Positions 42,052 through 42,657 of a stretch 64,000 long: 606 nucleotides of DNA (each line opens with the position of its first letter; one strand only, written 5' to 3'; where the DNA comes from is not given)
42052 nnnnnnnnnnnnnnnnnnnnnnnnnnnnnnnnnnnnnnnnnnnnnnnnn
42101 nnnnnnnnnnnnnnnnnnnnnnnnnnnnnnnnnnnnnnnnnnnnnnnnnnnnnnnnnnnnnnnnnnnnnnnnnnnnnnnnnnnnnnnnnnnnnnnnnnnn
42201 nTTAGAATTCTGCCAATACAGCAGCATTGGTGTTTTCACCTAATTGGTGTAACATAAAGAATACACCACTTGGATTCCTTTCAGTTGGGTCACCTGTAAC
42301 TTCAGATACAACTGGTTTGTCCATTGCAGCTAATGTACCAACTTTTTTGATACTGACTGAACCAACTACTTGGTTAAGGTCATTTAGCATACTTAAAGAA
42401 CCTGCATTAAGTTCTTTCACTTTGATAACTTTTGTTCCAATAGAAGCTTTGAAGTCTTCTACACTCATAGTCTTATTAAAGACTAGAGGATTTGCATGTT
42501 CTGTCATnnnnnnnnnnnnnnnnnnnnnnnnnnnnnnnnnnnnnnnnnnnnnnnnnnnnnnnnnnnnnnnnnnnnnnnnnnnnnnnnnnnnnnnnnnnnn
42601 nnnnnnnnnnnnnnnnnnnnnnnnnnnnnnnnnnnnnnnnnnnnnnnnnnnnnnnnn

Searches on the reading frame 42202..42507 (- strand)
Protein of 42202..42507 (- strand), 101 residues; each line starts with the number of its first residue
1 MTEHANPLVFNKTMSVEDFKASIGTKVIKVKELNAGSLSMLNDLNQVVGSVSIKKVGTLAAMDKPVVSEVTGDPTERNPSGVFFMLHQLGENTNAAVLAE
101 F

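Call 10: search_protein_families(library=pfam, proteins=[window:42202-42507:-], max_evalue=0.01)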
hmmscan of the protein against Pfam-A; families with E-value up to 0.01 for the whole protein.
window:42202-42507:- (101 aa): 0 families

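Call 13: find_related_loci(query=window:42205-42507:-, collection=viral_contigs, flank=4000)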
Query window:42205-42507:- (101 aa) in viral_contigs; peptide patterns used: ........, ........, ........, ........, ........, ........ (x = any residue, [..] = any of these).
11 stretches matched a pattern, but none encodes a relative of the query by tblastn (E <= 1e-3).

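Call 20: find_encoding_contigs(protein=window:42202-42507:-, flank=5000, max_places=10)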
Protein window:42202-42507:- (101 aa): 23 contigs read that carry it; 10 places shown.
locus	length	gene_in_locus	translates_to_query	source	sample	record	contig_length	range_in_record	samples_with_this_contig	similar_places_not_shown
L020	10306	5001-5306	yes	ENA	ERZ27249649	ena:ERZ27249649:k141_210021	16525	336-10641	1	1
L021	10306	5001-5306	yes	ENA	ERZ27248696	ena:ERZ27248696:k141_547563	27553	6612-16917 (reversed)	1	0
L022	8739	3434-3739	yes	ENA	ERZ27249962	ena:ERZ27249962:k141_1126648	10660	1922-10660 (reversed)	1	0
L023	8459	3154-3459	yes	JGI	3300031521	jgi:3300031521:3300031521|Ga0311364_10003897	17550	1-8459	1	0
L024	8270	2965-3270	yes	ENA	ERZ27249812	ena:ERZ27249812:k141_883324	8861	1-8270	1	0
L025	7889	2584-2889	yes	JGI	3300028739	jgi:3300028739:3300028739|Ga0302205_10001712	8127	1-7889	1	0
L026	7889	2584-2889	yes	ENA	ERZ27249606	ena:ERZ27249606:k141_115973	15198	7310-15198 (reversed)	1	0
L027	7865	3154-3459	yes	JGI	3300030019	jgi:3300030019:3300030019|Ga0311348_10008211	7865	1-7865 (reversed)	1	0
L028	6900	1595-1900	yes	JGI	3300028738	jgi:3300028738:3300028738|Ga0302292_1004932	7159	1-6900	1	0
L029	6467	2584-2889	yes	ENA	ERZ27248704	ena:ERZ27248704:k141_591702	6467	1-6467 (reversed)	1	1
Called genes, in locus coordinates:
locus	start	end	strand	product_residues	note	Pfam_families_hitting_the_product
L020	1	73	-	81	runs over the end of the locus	-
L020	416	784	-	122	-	-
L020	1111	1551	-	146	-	PF19174:DUF5856 (weak)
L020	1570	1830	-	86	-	-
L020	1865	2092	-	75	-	-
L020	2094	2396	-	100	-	-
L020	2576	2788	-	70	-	PF21825:Sequestin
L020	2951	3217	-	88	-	-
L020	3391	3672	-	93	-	PF24591:Phage_YunG-like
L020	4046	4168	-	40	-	-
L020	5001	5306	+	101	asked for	-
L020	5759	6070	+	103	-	-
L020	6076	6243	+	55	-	-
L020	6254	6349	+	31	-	-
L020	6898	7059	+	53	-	-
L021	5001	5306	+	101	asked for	-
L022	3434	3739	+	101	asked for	-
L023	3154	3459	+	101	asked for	-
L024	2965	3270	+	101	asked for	-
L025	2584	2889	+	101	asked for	-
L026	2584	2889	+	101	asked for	-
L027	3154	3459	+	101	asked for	-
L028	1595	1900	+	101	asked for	-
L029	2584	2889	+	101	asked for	-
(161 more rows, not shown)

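Call 22: find_homologous_proteins(query=window:42205-42507:-, max_evalue=0.001)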
Query window:42205-42507:- (101 aa): 3 proteins with E <= 0.001 among 8 candidates.
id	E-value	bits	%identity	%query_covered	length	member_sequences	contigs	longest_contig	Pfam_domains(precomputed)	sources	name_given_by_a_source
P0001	2.4e-56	206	99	100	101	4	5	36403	-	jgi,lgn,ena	-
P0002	1.4e-35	139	72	93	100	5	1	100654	-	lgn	-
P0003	2.3e-24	103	67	95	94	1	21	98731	-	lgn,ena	-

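Call 23: find_encoding_contigs(protein=P0002, flank=6000, max_places=4)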
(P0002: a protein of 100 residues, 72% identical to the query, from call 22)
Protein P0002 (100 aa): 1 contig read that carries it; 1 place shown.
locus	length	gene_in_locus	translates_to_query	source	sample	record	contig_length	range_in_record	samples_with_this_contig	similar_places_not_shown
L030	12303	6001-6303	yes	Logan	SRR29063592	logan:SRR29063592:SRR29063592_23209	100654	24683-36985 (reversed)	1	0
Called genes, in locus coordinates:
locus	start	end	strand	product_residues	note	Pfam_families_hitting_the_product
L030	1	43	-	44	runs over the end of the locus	-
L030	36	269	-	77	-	-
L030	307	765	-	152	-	PF13392:HNH_3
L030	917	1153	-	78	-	-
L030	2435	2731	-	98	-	-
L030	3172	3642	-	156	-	PF21825:Sequestin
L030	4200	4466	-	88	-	-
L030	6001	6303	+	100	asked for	-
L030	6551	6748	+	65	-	-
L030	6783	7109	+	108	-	-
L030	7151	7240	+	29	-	-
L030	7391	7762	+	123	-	-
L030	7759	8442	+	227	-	-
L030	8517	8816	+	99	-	-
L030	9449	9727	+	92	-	-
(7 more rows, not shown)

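Call 24: find_encoding_contigs(protein=P0003, flank=6000, max_places=6)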
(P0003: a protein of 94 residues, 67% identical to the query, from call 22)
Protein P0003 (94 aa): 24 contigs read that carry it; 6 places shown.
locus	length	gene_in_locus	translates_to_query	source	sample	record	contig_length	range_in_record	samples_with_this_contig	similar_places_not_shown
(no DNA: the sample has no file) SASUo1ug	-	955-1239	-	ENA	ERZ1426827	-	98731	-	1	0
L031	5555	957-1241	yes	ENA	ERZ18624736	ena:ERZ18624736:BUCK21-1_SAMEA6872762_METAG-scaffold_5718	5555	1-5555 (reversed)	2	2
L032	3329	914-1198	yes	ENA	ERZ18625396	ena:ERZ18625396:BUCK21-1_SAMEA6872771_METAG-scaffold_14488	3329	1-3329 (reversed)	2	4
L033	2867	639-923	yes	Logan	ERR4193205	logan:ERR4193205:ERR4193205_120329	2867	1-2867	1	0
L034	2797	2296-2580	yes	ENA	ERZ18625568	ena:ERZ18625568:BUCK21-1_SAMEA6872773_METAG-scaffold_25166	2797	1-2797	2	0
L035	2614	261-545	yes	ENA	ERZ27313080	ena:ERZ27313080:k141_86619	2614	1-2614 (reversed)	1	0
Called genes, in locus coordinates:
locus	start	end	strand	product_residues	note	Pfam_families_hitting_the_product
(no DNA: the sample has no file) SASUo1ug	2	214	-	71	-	?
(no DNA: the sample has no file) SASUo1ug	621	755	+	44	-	-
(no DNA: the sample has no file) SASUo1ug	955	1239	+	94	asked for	-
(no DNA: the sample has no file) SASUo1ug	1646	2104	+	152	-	-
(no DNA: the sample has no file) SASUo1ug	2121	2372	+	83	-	-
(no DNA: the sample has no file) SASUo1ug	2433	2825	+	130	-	-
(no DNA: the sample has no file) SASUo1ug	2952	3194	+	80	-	-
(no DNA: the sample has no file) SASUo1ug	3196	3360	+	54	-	-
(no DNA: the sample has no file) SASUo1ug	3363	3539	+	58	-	-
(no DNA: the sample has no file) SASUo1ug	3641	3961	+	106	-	-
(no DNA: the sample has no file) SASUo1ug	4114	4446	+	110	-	-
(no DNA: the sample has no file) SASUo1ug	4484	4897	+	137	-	-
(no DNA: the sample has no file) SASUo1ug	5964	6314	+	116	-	-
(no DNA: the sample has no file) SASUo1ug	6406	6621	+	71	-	-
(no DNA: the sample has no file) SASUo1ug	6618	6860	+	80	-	-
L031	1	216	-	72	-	?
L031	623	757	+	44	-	-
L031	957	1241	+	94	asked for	-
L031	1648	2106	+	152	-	-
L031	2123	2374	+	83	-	-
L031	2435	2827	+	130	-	-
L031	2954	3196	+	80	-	-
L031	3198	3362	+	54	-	-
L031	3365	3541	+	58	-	-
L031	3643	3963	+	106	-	-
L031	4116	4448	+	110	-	-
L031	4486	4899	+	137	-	-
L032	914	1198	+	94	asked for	-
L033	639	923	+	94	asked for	-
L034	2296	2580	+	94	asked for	-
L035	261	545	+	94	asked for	-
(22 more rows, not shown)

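Call 31: find_related_loci(query=A1, collection=viral_contigs, flank=3000)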
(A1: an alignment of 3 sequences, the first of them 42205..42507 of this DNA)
Query A1 (101 aa) in viral_contigs; peptide patterns used: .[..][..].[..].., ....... (x = any residue, [..] = any of these).
598 stretches matched a pattern, but none encodes a relative of the query by tblastn (E <= 1e-3).

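Call 45: find_related_loci(query=A1, collection=metagenome_contigs, flank=2500)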
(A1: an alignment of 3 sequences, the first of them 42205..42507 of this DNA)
Query A1 (101 aa) in metagenome_contigs; peptide patterns used: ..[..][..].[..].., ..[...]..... (x = any residue, [..] = any of these).
599 stretches matched a pattern (row limit reached: there are more); 4 encode a relative of the query (tblastn E <= 1e-3); 4 distinct loci.
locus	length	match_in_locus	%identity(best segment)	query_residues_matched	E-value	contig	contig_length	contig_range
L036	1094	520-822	54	5-101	1e-29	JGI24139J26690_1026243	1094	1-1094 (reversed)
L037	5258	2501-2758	40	8-101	9e-12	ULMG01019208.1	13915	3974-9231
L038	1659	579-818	32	6-93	1e-7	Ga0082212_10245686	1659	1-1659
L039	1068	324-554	35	8-91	1e-6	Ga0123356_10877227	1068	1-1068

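Call 56: find_homologous_proteins(query=A3, max_evalue=0.001)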
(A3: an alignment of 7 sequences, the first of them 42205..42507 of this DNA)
Query A3 (7 sequences) (101 aa, profile of the alignment): 502 proteins with E <= 0.001 among 4423 candidates; the best 120 are listed.
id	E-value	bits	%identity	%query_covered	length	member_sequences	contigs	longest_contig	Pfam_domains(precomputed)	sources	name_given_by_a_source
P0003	2.6e-37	145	67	95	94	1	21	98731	-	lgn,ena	-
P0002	2.3e-35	138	72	93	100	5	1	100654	-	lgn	-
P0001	5.0e-35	137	99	100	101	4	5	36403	-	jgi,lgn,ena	-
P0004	8.8e-33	130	40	93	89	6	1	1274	-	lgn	-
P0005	2.0e-32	129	39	93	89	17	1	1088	-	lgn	-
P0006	2.6e-32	129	35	83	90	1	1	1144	-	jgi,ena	-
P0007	3.0e-32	128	61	93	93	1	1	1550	-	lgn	-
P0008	1.3e-31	126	54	96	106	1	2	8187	-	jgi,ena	-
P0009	5.7e-31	124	32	87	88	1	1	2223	-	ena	-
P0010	6.4e-30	121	34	91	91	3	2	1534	-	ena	-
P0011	1.4e-29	120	35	91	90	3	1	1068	-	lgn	-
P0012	1.6e-29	120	51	96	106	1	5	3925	-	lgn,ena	-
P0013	2.1e-29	119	38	83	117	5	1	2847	-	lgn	-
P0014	2.2e-29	119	40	92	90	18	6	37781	-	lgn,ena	-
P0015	3.2e-29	119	38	83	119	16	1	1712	-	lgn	-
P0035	5.1e-28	115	37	92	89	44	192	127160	-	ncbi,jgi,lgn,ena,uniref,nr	ncbi:hypothetical protein [Butyricimonas virosa]|jgi:hypothetical protein|uniref:hypothetical protei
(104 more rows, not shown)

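Call 57: search_protein_families(library=phrogs, proteins=[window:42202-42507:-], max_evalue=0.001)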
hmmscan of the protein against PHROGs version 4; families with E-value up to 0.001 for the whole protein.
window:42202-42507:- (101 aa): 0 families

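Call 58: find_encoding_contigs(protein=P0007, flank=3000, max_places=3)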
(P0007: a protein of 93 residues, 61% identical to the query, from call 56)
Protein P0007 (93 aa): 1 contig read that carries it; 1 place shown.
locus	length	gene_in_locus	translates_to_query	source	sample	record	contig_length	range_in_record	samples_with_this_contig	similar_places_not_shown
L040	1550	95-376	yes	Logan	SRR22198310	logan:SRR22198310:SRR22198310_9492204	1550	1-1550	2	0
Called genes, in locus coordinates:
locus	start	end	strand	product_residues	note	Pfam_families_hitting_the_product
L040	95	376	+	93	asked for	-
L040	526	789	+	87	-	-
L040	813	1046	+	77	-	-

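Call 59: find_encoding_contigs(protein=P0008, flank=3000, max_places=3)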
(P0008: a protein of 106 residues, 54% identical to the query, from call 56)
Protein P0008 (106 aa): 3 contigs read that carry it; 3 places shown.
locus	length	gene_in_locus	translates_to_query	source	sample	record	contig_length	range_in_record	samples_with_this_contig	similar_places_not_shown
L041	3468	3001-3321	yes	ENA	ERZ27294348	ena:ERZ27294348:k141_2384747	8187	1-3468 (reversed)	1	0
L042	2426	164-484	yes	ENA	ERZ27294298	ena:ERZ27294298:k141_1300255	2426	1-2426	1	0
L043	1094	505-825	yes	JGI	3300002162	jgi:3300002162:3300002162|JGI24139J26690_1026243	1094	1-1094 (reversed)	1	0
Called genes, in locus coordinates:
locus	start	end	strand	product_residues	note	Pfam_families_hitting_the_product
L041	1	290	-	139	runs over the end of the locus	-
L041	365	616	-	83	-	-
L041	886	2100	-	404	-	PF18760:ART-PolyVal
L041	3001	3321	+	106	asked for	-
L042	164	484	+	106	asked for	-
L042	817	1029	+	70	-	-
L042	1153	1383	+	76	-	-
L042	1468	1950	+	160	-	-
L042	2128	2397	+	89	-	-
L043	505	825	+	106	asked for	-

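Call 60: find_encoding_contigs(protein=P0012, flank=3000, max_places=3)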
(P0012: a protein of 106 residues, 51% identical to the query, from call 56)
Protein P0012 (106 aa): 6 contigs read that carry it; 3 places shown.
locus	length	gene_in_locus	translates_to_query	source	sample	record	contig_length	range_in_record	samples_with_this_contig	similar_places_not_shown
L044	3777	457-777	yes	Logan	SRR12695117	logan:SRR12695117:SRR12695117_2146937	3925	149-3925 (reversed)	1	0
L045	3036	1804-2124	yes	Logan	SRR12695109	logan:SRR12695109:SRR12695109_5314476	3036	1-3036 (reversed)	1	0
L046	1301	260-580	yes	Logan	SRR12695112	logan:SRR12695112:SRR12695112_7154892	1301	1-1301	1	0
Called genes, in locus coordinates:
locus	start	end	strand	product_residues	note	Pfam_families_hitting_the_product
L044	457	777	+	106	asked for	-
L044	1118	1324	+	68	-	-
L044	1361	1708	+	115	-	-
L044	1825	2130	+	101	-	-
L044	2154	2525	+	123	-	-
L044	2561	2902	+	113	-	-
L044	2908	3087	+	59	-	-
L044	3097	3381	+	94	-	-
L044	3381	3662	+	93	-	-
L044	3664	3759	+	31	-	-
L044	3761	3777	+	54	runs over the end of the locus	?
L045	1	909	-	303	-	?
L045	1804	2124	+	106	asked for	-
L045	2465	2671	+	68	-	-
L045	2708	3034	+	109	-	?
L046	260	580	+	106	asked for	-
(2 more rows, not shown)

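Call 81: predict_structure(alignment_id=A4)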
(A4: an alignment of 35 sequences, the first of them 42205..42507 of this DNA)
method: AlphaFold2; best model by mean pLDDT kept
length: 101 residues; sequences in the alignment: 35
mean_pLDDT: 80.0   pTM: 0.68
mean pLDDT of the five models: 80.0, 75.6, 65.0, 63.0, 50.2
residues with pLDDT >= 90: 26; 70-90: 54; 50-70: 17; < 50: 4
segments of 3 or more residues with pLDDT < 50: 1-4
pLDDT, mean of each block of 10 residues (from residue 1): 59 92 91 83 90 74 87 83 86 57 66
secondary structure, 60 per line:
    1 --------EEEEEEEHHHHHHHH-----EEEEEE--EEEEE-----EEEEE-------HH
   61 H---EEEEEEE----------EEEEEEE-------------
elements in order: E9-15 H16-23 E29-34 E37-41 E47-51 E65-71 E82-88

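Call 95: search_dna_similar(query=window:42205-42507:-, collection=phages, mode=protein, max_evalue=0.001, max_rows=25)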
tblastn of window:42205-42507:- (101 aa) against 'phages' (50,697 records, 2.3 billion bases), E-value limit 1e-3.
No match.

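Call 97: search_dna_similar(query=P0035, collection=phages, mode=protein, max_evalue=0.001, max_rows=12)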
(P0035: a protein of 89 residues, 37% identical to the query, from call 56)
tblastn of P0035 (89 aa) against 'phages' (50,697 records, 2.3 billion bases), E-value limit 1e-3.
Records with a match: 34; places in all: 35; records where one place covers at least 80% of the query: 34.
Best place of each record, by identity: 60-80% 1; <60% 33.
By first word of the organism name: Bacteroides 25; uncultured 6; Bacteriophage 1; bajarodcaudo 1; Kehishuvirus 1.
By host as written in the record: Bacteroides intestinalis DSM 108646 25; - 8; Bacteroides cellulosilyticus 1.
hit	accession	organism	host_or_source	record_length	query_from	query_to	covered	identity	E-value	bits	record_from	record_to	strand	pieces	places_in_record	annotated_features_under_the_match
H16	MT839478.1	Bacteriophage sp.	human fecal samples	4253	1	89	100%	65.6%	3e-29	114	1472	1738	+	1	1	record has no annotation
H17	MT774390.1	uncultured phage cr85_1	human feces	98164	1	86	97%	44.2%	1e-15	76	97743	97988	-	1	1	hypothetical protein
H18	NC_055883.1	uncultured phage cr85_1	human feces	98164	1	86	97%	44.2%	1e-15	76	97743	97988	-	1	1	hypothetical protein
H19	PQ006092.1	bajarodcaudo virus 1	Chaetodipus spinatus feces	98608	1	86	97%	43.0%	2e-14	72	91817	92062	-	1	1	hypothetical protein (x3)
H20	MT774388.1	uncultured phage cr112_1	human feces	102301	1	86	97%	41.9%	8e-14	70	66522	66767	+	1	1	hypothetical protein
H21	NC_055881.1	uncultured phage cr112_1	human feces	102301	1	86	97%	41.9%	8e-14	70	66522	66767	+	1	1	hypothetical protein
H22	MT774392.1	uncultured phage cr128_1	human feces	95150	1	86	97%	41.9%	5e-13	68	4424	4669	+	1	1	hypothetical protein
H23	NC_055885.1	uncultured phage cr128_1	human feces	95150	1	86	97%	41.9%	5e-13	68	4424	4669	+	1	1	hypothetical protein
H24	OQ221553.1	Bacteroides phage PhiCrAssBcn18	Bacteroides intestinalis DSM 108646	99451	1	86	97%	40.7%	1e-13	70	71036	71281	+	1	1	hypothetical protein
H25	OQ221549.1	Bacteroides phage PhiCrAssBcn14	Bacteroides intestinalis DSM 108646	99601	1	86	97%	40.7%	1e-13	70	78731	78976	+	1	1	hypothetical protein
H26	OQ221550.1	Bacteroides phage PhiCrAssBcn15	Bacteroides intestinalis DSM 108646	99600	1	86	97%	40.7%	1e-13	70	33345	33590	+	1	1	hypothetical protein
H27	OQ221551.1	Bacteroides phage PhiCrAssBcn16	Bacteroides intestinalis DSM 108646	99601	1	86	97%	40.7%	1e-13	70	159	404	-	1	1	hypothetical protein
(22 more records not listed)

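Call 98: get_annotated_region(hit=H24, flank=2000)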
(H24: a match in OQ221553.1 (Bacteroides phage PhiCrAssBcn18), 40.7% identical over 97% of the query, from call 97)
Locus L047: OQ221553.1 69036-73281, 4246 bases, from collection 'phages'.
description: Bacteroides phage PhiCrAssBcn18, partial genome.
organism: Bacteroides phage PhiCrAssBcn18 (NCBI taxid 3023100)
taxonomy: Viruses; Duplodnaviria; Heunggongvirae; Uroviricota; Caudoviricetes; Crassvirales; Steigviridae; Asinivirinae; Kehishuvirus
host: Bacteroides intestinalis DSM 108646; source: wastewater; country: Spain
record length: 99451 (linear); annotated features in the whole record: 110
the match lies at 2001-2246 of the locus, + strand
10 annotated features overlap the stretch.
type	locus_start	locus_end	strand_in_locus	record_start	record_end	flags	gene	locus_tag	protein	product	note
CDS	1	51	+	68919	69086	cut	-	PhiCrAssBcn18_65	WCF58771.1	hypothetical protein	-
CDS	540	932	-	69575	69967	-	-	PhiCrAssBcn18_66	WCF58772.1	hypothetical protein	-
CDS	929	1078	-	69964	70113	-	-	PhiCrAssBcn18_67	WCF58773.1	putative beta-fructosidase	-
CDS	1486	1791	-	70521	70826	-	-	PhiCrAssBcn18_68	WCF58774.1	hypothetical protein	-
CDS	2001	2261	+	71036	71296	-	-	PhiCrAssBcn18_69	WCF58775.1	hypothetical protein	-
CDS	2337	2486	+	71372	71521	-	-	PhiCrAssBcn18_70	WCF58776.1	hypothetical protein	-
CDS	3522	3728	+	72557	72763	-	-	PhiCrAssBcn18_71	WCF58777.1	hypothetical protein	-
CDS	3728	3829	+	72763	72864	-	-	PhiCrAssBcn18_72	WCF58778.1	CcmD-family protein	-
CDS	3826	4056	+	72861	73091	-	-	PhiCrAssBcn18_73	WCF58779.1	hypothetical protein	-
CDS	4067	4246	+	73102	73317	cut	-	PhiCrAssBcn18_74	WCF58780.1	hypothetical protein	-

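Call 107: get_annotated_region(hit=H20, flank=700)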
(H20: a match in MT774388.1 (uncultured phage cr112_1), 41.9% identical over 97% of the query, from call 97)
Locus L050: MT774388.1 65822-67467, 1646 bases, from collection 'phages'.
description: Uncultured phage cr112_1, complete genome.
organism: uncultured phage cr112_1 (NCBI taxid 2772072)
taxonomy: Viruses; Duplodnaviria; Heunggongvirae; Uroviricota; Caudoviricetes; Crassvirales; Steigviridae; Asinivirinae; Kehishuvirus; Kehishuvirus splanchnicus
host: -; source: human feces; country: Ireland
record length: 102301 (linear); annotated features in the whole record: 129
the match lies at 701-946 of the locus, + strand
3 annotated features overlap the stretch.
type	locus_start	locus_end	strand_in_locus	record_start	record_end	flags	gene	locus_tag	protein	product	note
CDS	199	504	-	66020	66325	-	-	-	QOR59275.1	hypothetical protein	gp_23432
CDS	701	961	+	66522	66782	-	-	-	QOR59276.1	hypothetical protein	gp_23433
CDS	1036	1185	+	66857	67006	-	-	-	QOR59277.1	hypothetical protein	gp_23434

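Call 108: get_annotated_region(hit=H22, flank=700)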
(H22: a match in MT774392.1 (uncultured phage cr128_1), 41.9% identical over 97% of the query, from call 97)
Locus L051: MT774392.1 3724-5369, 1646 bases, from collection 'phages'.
description: Uncultured phage cr128_1, complete genome.
organism: uncultured phage cr128_1 (NCBI taxid 2772076)
taxonomy: Viruses; Duplodnaviria; Heunggongvirae; Uroviricota; Caudoviricetes; Crassvirales; Steigviridae; Asinivirinae; Mahlunavirus; Mahlunavirus rarus
host: -; source: human feces; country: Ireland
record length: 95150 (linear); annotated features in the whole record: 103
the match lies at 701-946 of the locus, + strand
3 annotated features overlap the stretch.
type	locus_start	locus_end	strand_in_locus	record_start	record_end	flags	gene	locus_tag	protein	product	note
CDS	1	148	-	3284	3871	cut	-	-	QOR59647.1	hypothetical protein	gp_25370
CDS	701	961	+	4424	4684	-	-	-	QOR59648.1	hypothetical protein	gp_25371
CDS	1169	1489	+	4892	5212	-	-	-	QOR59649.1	hypothetical protein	gp_25372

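Call 109: get_annotated_region(hit=H19, flank=700)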
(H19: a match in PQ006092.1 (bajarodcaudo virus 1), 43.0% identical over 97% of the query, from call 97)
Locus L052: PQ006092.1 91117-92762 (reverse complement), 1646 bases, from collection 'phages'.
description: Bajarodcaudo virus 1 isolate BGG_12_1, complete genome.
organism: bajarodcaudo virus 1 (NCBI taxid 3342780)
taxonomy: Viruses; Duplodnaviria; Heunggongvirae; Uroviricota; Caudoviricetes
host: -; source: Chaetodipus spinatus feces; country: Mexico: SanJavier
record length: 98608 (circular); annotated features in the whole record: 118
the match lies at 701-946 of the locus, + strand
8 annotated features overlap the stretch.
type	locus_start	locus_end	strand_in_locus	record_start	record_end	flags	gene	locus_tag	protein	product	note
CDS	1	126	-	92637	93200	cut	-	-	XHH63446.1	PI-PLCc protein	-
CDS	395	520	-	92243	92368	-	-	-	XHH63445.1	hypothetical protein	-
CDS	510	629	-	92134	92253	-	-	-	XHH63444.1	hypothetical protein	-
CDS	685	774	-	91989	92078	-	-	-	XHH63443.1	hypothetical protein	-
CDS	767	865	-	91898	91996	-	-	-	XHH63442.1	hypothetical protein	-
CDS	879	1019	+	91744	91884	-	-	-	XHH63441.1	hypothetical protein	-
CDS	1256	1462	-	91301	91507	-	-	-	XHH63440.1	hypothetical protein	-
CDS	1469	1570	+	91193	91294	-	-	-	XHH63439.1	hypothetical protein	-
